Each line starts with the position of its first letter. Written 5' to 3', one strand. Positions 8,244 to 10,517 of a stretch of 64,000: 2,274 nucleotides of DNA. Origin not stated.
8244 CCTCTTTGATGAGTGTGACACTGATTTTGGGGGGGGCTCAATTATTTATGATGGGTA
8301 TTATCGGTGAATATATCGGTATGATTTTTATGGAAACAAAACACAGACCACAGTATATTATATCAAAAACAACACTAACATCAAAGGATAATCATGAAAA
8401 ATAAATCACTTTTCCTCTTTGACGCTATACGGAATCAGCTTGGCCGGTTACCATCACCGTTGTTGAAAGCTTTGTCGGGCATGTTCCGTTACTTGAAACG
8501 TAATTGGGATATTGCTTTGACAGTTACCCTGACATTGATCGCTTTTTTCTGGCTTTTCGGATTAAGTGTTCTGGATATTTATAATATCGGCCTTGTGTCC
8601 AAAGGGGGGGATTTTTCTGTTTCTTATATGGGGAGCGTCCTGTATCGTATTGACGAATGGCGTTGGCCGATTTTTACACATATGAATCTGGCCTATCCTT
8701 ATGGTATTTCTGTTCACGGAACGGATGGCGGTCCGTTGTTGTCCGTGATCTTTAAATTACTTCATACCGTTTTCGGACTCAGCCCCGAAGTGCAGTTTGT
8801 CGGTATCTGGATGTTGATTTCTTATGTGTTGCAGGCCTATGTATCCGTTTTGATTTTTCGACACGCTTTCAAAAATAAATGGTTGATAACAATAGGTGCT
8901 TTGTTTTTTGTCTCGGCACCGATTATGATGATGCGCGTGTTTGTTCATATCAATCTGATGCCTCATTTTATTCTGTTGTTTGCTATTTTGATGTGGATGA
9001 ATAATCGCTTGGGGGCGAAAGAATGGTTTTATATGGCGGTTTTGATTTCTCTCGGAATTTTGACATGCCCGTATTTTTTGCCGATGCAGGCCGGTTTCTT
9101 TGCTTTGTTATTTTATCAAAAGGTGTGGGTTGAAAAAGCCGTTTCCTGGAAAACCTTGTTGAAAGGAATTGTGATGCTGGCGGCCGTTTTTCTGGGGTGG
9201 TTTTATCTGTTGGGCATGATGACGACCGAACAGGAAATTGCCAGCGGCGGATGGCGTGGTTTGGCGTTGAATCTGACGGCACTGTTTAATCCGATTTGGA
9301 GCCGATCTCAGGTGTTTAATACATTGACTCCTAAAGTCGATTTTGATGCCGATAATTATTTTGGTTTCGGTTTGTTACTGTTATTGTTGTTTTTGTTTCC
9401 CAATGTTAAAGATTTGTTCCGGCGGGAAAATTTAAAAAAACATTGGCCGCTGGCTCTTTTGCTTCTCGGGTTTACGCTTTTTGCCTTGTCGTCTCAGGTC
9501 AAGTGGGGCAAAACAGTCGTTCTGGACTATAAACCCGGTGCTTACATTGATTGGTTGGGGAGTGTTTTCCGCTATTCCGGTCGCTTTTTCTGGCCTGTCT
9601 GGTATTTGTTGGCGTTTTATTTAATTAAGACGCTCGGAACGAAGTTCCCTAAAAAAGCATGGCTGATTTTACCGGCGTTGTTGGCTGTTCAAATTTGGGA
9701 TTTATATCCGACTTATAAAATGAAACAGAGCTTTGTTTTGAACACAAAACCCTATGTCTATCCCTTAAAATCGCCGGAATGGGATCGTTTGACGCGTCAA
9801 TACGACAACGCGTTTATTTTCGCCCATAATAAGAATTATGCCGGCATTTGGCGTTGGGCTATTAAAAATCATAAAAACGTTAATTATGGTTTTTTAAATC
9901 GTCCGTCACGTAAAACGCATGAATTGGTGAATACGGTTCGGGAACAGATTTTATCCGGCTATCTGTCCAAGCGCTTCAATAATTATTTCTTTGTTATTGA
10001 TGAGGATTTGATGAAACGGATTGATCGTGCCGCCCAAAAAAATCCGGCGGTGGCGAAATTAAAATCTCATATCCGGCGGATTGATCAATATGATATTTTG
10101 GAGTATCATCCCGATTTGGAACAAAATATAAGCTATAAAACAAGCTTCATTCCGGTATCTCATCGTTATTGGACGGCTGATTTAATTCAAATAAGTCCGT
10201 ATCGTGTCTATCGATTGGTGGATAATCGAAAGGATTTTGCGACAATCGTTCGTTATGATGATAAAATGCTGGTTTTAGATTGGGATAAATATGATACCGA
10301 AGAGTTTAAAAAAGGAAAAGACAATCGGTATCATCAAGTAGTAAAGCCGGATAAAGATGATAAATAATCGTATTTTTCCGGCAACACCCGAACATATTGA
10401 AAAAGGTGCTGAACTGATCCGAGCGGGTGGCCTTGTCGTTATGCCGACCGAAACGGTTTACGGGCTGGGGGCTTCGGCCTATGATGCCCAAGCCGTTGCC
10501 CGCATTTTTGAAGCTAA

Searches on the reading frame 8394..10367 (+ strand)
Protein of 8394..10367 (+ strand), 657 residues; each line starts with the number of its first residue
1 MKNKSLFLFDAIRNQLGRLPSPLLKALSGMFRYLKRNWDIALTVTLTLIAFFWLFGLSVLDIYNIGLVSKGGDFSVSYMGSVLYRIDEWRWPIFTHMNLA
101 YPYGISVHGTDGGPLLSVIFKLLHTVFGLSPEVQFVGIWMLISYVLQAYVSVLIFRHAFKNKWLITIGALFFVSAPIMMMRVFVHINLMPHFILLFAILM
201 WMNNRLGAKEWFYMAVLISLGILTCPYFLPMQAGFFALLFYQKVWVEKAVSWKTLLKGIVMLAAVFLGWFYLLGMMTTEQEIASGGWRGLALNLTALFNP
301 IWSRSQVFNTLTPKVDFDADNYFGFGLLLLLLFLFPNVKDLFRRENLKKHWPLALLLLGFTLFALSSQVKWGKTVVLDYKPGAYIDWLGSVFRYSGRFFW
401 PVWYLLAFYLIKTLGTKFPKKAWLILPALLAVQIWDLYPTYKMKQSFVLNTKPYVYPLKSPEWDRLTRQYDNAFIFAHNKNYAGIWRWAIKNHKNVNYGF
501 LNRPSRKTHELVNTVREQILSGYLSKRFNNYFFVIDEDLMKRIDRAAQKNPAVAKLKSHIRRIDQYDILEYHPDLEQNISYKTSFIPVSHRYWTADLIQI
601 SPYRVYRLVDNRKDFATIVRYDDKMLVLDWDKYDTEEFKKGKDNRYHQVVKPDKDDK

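Call 33: find_encoding_contigs(protein=window:8394-10367:+, flank=10000, max_places=1)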
Protein window:8394-10367:+ (657 aa): 10 contigs read that carry it; 1 place shown.
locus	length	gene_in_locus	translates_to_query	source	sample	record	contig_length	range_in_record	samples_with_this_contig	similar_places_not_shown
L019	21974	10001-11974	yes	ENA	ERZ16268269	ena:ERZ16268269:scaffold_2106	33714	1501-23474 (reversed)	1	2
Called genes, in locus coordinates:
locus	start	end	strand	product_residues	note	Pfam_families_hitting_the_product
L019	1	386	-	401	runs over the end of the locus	PF00587:tRNA-synt_2b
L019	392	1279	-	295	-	PF08241:Methyltransf_11 (weak), PF08242:Methyltransf_12, PF13649:Methyltransf_25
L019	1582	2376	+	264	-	PF00106:adh_short, PF08659:KR, PF13561:adh_short_C2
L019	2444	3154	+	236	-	PF09976:TPR_21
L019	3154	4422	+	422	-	PF13570:Beta-prop_ACSF4, PF07774:EMC1_C (faint), PF13360:PQQ_2, PF25293:Beta-prop_EMC1_N (faint), PF01011:PQQ (faint)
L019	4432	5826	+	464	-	PF00071:Ras (weak), PF01926:MMR_HSR1, PF02421:FeoB_N, PF04548:AIG1 (weak), PF00009:GTP_EFTU, PF01926:MMR_HSR1, PF02421:FeoB_N, PF14714:KH_dom-like, +7 more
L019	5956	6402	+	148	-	-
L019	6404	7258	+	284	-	PF01817:CM_2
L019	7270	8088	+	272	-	-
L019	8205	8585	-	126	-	PF01050:MannoseP_isomer, PF07883:Cupin_2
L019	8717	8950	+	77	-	PF00037:Fer4, PF12797:Fer4_2 (faint), PF12837:Fer4_6 (weak), PF13237:Fer4_10, PF12838:Fer4_7, PF13187:Fer4_9, PF00037:Fer4, PF12837:Fer4_6 (weak), +7 more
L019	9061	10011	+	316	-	PF00535:Glycos_transf_2, PF13641:Glyco_tranf_2_3 (weak)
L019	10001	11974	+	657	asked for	PF19830:DUF6311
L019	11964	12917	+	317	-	PF01300:Sua5_yciO_yrdC, PF03481:Sua5_C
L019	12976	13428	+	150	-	-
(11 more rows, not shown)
